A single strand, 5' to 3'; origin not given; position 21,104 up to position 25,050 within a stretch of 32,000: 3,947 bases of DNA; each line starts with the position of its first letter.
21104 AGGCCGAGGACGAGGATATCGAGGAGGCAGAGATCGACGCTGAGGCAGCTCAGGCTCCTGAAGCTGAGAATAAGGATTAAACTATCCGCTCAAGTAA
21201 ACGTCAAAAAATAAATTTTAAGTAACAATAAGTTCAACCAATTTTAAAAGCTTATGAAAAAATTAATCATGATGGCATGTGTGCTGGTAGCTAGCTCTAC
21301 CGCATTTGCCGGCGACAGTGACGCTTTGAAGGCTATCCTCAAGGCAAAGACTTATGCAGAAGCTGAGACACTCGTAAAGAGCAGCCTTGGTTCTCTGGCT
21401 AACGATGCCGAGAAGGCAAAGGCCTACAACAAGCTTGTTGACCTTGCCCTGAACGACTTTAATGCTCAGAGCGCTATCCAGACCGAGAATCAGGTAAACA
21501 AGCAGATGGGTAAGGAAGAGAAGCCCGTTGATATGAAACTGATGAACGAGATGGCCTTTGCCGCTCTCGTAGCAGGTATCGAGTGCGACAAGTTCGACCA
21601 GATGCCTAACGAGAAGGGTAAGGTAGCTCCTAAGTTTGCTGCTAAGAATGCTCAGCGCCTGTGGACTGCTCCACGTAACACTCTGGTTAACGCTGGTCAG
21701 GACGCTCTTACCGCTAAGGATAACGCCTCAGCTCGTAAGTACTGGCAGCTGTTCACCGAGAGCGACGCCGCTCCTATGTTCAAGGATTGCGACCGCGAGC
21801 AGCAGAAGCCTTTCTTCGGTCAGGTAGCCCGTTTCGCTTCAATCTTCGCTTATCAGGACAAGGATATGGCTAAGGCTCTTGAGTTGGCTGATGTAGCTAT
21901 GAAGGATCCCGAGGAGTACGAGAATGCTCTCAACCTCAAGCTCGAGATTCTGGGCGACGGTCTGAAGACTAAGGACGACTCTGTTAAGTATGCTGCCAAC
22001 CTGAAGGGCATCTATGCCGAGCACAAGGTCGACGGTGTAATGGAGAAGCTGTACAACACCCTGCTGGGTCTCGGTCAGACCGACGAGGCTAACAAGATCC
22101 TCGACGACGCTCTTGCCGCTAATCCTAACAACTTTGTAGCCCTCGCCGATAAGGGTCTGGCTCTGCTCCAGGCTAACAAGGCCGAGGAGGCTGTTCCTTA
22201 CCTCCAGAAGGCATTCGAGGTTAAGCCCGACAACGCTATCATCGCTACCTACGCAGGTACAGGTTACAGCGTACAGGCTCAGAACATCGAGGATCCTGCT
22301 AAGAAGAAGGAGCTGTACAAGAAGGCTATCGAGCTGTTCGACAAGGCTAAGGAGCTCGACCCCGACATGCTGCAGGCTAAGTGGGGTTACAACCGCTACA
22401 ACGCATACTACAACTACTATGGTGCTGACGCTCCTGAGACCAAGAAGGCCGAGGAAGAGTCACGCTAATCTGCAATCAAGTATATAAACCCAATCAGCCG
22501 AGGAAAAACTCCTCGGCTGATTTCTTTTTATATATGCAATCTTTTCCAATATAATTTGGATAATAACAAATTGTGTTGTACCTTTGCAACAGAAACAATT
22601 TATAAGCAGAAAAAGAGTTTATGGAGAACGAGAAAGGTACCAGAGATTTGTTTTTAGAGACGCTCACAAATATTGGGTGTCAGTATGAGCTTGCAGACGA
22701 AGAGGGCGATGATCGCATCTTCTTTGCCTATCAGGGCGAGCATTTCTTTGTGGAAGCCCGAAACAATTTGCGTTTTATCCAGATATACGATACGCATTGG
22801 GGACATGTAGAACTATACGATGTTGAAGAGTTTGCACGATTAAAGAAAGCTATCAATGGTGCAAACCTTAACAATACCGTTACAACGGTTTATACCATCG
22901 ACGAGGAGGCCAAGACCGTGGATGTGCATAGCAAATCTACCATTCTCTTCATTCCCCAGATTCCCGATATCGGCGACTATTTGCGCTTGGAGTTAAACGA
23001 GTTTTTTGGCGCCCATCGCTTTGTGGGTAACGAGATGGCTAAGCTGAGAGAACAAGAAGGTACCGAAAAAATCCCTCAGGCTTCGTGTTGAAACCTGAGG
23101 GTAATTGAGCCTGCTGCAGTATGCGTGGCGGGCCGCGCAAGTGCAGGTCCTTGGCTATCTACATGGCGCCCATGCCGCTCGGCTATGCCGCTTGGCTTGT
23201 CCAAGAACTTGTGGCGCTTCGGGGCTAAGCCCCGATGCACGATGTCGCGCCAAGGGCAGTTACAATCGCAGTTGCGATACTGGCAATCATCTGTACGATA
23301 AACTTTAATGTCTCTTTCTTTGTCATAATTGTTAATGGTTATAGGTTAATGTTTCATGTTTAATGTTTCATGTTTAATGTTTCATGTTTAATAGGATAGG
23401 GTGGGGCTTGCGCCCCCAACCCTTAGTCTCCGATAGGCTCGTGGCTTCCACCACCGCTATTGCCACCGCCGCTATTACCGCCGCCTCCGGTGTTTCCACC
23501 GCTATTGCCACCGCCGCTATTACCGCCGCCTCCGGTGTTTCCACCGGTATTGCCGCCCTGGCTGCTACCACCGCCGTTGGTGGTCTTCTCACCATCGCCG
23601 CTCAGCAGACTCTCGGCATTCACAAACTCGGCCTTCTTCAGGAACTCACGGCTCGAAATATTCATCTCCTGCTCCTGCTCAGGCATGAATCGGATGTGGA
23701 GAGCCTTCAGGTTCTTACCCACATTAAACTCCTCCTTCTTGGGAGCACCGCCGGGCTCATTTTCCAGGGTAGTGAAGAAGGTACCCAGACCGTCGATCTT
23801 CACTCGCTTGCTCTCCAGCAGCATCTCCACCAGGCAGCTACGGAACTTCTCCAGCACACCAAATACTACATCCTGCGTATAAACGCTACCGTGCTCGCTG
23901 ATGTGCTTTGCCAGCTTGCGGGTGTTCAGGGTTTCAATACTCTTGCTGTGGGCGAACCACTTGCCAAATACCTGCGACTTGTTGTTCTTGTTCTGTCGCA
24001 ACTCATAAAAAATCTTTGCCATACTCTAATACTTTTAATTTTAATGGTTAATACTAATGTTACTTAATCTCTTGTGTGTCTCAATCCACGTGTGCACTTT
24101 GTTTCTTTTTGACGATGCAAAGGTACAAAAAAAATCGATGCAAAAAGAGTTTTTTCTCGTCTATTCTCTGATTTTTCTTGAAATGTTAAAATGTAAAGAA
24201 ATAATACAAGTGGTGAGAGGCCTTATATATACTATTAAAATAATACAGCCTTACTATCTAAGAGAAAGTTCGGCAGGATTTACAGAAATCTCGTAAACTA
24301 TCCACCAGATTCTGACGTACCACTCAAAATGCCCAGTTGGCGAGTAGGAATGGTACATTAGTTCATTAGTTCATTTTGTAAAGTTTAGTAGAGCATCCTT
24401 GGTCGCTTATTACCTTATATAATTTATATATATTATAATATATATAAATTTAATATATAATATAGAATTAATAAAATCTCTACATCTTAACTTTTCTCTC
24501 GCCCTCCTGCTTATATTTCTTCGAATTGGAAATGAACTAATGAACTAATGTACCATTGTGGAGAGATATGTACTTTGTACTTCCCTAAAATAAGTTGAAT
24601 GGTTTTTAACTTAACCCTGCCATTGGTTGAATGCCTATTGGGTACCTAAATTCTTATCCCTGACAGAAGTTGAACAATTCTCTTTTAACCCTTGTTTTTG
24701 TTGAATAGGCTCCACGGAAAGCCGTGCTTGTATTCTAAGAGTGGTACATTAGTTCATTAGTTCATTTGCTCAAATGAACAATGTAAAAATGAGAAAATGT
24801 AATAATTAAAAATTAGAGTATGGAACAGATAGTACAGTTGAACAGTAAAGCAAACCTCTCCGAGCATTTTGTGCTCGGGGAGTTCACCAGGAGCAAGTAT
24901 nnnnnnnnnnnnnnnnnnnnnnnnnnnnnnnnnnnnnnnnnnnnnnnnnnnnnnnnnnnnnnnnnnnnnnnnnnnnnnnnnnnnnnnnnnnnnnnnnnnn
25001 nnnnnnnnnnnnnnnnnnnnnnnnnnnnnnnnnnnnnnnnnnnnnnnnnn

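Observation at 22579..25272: Low-GC islet holding an uncharacterised cassette: HU-like protein, 33-aa membrane peptide and signal-less M15 peptidase, separated by a repeat-laden switch-like region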

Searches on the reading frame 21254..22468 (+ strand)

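Call 8: search_protein_families(library=ncbifam, proteins=[window:21254-22468:+], max_evalue=0.01)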
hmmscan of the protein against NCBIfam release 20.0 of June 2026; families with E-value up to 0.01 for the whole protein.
window:21254-22468:+ (404 aa): 6 families
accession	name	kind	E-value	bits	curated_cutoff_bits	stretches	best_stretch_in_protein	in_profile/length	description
NF040959.1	MamA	equivalog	1.8e-10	40.6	200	1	269-374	80-174/204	magnetosome protein MamA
TIGR02917.1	PEP_TPR_lipo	equivalog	6.4e-07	27.6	312.2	1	268-375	337-433/899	XrtA/PEP-CTERM system TPR-repeat protein PrsT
NF052304.1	CdsG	equivalog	0.004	17.4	170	0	274-350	20-98/133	CdsG family type III secretion system protein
NF052415.1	T3SS_chap_SctY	equivalog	0.0044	17.5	70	1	262-326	8-72/106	type III secretion apparatus assembly chaperone SctY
NF052400.1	M48_BAM_BepA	equivalog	0.0047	15.7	570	1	273-335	320-416/483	beta-barrel assembly-enhancing protease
NF047558.1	TPR_END_plus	domain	0.0056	16.6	32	0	306-327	11-32/56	TPR end-of-group domain-containing protein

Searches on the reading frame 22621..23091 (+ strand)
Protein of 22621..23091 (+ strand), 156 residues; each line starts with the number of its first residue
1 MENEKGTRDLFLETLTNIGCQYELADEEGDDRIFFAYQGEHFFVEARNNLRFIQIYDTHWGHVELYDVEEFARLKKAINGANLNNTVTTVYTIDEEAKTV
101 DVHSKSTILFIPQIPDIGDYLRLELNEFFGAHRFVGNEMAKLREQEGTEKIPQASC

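Call 8: search_protein_families(library=ncbifam, proteins=[window:22621-23091:+], max_evalue=0.01)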
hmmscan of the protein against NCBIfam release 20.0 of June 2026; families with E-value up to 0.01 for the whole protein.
window:22621-23091:+ (156 aa): 0 families

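Call 9: search_protein_families(library=pfam, proteins=[window:22621-23091:+], max_evalue=0.01)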
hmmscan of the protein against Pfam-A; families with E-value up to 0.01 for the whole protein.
window:22621-23091:+ (156 aa): 0 families

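Call 10: search_protein_families(library=phrogs, proteins=[window:22621-23091:+], max_evalue=0.01)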
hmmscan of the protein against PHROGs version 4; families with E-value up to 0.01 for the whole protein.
window:22621-23091:+ (156 aa): 0 families

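Call 59: search_solved_structures(query=window:22621-23091:+, max_evalue=1)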
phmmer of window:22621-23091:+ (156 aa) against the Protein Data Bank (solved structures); distinct sequences matched with E-value up to 1: 0.

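Call 60: find_homologous_proteins(query=window:22621-23091:+, max_evalue=0.001)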
Query window:22621-23091:+ (156 aa): 933 proteins with E <= 0.001 among 939 candidates; the best 120 are listed.
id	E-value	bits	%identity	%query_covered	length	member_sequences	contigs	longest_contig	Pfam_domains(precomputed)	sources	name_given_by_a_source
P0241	3.8e-100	350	99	100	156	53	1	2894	-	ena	-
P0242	2.8e-85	302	90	96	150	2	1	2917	-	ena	-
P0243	3.4e-82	292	85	96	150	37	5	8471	-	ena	-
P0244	1.0e-78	281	82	96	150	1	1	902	-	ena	-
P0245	2.1e-77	277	84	94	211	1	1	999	-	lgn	-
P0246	4.3e-77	276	84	94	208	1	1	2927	-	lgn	-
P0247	4.5e-77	276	84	94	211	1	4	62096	-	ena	-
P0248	4.6e-77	275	84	94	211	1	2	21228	-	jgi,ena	-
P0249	5.1e-77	275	84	94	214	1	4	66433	-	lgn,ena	-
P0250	1.6e-76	274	84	94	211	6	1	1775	-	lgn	-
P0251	4.6e-76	272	82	94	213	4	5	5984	-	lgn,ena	-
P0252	6.2e-75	269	78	96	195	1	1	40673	-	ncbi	-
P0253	7.8e-75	268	78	96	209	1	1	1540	-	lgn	-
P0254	7.8e-75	268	78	96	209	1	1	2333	-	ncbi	-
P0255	7.8e-75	268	78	96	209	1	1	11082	-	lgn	-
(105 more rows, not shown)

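Call 67: predict_structure(alignment_id=A3)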
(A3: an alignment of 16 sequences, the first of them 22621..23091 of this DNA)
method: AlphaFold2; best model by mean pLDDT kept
length: 156 residues; sequences in the alignment: 16
mean_pLDDT: 83.4   pTM: 0.73
mean pLDDT of the five models: 83.4, 81.9, 81.2, 79.0, 76.0
residues with pLDDT >= 90: 63; 70-90: 72; 50-70: 13; < 50: 8
segments of 3 or more residues with pLDDT < 50: 151-156
pLDDT, mean of each block of 10 residues (from residue 1): 76 95 88 91 92 87 81 82 71 85 89 94 91 83 70 43
secondary structure, 60 per line:
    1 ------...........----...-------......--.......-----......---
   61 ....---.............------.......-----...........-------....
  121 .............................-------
elements in order: H7-17 E22-24 E32-37 E40-46 E52-57 E61-64 H68-80 E87-93 E99-109 H117-149

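Call 70: fold_search(model_id=the predicted structure, library=pdb)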
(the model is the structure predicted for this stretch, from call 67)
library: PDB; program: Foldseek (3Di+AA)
matches with E <= 10: 1415; with E <= 0.001: 6
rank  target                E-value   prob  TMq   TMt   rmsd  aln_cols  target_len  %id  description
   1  6vu7_D                1.9e-04  1.00  0.56  0.63   4.2       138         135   10  Crystal structure of YbjN, a putative transcription regulator from E. coli (released 2020-03-11)
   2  6vu7_C                2.9e-04  1.00  0.59  0.63   4.0       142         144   11  Crystal structure of YbjN, a putative transcription regulator from E. coli (released 2020-03-11)
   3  6vu7_B                3.4e-04  1.00  0.53  0.58   4.4       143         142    9  Crystal structure of YbjN, a putative transcription regulator from E. coli (released 2020-03-11)
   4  6vu7_A                3.7e-04  1.00  0.58  0.63   4.0       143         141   11  Crystal structure of YbjN, a putative transcription regulator from E. coli (released 2020-03-11)
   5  5fr7_B                3.9e-04  1.00  0.59  0.62   5.4       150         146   10  Erwinia amylovora AmyR amylovoran repressor, a member of the YbjN protein family (released 2017-01-18)
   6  5fr7_A                7.5e-04  1.00  0.57  0.60   4.3       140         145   11  Erwinia amylovora AmyR amylovoran repressor, a member of the YbjN protein family (released 2017-01-18)
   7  5frk_B                1.1e-03  1.00  0.57  0.61   3.9       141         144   10  SeMet crystal structure of Erwinia amylovora AmyR amylovoran repressor, a member of the YbjN protein family (released 2017-02-15)
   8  9uwz_A                1.6e-02  1.00  0.56  0.64   4.0       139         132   10  Crystal structure of the type III secretion chaperone VecA from Vibrio parahaemolyticus (released 2025-06-25)
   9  3e85                  1.6e-02  0.25  0.20  0.20  18.3       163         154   12  Crystal Structure of Pathogenesis-related Protein LlPR-10.2B from yellow lupine in complex with Diphenylurea (released 2009-03-03)
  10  6za4_C                1.9e-02  0.47  0.24  0.11  16.0       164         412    8  M. tuberculosis salicylate synthase MbtI in complex with 5-(3-cyanophenyl)furan-2-carboxylate (released 2020-07-01)
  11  3p0t_A                2.2e-02  0.33  0.21  0.23  11.9       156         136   15  Crystal structure of an HIT-like protein from mycobacterium paratuberculosis (released 2010-12-08)
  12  5jy9_B                2.2e-02  0.30  0.23  0.11  16.6       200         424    8  An iron-bound structure of the salicylate synthase Irp9 (released 2016-07-20)
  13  5jo2_A                2.4e-02  0.28  0.23  0.21  18.0       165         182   10  Crystal structure of abscisic acid-bound abscisic acid receptor PYL3 in complex with type 2C protein phosphatase HAB1 (released 2016-09-07)
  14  3p9v_B                2.4e-02  0.20  0.20  0.21  17.0       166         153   11  High Resolution Crystal Structure of protein Maqu_3174 from Marinobacter aquaeolei, Northeast Structural Genomics Cons (released 2010-10-27)
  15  5zcg_D                2.7e-02  0.38  0.26  0.25  18.3       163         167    7  Crystal structure of OsPP2C50 S265L/I267V:OsPYL/RCAR3 with (+)-ABA (released 2019-03-06)
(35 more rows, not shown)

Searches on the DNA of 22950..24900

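Call 35: search_rna_families(source=window, start=22950, end=24900, threshold=evalue, max_evalue=1)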
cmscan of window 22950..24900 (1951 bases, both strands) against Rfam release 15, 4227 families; matches with E-value up to 1: 0.
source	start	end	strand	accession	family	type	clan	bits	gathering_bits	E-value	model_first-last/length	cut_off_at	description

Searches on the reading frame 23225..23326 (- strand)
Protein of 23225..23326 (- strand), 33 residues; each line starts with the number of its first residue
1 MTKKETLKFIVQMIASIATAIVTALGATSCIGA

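Call 8: search_protein_families(library=ncbifam, proteins=[window:23225-23326:-], max_evalue=0.01)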
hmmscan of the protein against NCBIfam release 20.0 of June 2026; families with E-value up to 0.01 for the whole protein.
window:23225-23326:- (33 aa): 1 family
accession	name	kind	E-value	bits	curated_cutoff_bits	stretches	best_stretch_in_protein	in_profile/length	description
NF033879.1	smalltalk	hypoth_equivalog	6.3e-13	48.3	24.7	1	3-31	1-29/29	smalltalk protein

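Call 9: search_protein_families(library=pfam, proteins=[window:23225-23326:-], max_evalue=0.01)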
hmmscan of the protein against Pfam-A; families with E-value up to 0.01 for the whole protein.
window:23225-23326:- (33 aa): 1 family
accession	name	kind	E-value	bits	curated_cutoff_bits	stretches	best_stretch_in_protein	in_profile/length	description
PF20096.4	DUF6486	-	9e-11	41.7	22.7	1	2-32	1-31/31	Family of unknown function (DUF6486)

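Call 10: search_protein_families(library=phrogs, proteins=[window:23225-23326:-], max_evalue=0.01)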
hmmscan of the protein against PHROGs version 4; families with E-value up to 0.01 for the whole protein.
window:23225-23326:- (33 aa): 0 families

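Call 25: find_encoding_contigs(protein=window:23225-23326:-, flank=5000, max_places=10)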
Protein window:23225-23326:- (33 aa): 23 contigs read that carry it; 10 places shown.
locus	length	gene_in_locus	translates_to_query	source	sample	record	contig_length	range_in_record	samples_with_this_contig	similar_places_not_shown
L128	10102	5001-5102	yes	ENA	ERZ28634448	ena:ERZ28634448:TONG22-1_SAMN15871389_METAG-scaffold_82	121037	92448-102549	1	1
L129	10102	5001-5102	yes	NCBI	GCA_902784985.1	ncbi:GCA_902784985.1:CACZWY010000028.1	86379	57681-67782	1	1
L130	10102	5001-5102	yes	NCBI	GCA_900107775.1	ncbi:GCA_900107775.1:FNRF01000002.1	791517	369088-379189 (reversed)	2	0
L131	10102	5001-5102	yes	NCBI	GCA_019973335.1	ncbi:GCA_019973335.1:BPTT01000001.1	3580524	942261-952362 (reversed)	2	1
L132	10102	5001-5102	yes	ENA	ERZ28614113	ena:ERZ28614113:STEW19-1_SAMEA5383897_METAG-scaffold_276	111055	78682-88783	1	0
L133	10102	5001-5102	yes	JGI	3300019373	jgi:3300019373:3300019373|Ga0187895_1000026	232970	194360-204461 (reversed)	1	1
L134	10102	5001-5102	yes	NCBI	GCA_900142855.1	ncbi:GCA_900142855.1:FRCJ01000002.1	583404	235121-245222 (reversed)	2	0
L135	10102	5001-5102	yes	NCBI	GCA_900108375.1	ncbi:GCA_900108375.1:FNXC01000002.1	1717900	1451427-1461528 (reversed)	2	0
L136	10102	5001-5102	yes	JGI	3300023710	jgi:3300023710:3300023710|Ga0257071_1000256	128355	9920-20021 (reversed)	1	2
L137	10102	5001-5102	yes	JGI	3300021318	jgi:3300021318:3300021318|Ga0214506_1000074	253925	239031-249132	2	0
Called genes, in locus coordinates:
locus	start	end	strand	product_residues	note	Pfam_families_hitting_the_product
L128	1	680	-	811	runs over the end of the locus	PF08800:BT4734-like_N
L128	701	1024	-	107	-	-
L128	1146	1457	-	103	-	-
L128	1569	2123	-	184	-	-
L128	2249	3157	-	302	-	PF00717:Peptidase_S24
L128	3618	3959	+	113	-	PF13560:HTH_31 (weak), PF13744:HTH_37 (weak), PF13443:HTH_26, PF01381:HTH_3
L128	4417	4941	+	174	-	PF18291:HU-HIG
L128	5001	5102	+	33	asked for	PF20096:DUF6486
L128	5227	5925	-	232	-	-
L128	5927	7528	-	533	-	-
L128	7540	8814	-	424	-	PF06439:3keto-disac_hyd (faint), PF00691:OmpA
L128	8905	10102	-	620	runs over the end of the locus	PF05170:AsmA, PF05359:DUF748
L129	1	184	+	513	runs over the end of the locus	PF12072:RNase_Y_N, PF00013:KH_1 (weak), PF08668:HDOD (faint), PF01966:HD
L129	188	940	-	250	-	PF00702:Hydrolase, PF13419:HAD_2, PF13242:Hydrolase_like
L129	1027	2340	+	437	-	PF00328:His_Phos_2 (faint)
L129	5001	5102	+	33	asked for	PF20096:DUF6486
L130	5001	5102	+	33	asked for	PF20096:DUF6486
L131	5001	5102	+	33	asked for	PF20096:DUF6486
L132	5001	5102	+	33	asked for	PF20096:DUF6486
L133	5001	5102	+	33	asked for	PF20096:DUF6486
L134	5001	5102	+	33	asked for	PF20096:DUF6486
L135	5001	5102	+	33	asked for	PF20096:DUF6486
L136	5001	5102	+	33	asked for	PF20096:DUF6486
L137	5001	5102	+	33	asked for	PF20096:DUF6486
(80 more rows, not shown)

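Call 97: search_dna_similar(query=window:23228-23326:-, collection=plasmids, mode=protein, max_evalue=0.01, max_rows=20)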
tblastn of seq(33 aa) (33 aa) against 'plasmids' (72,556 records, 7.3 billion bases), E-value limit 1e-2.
No match.
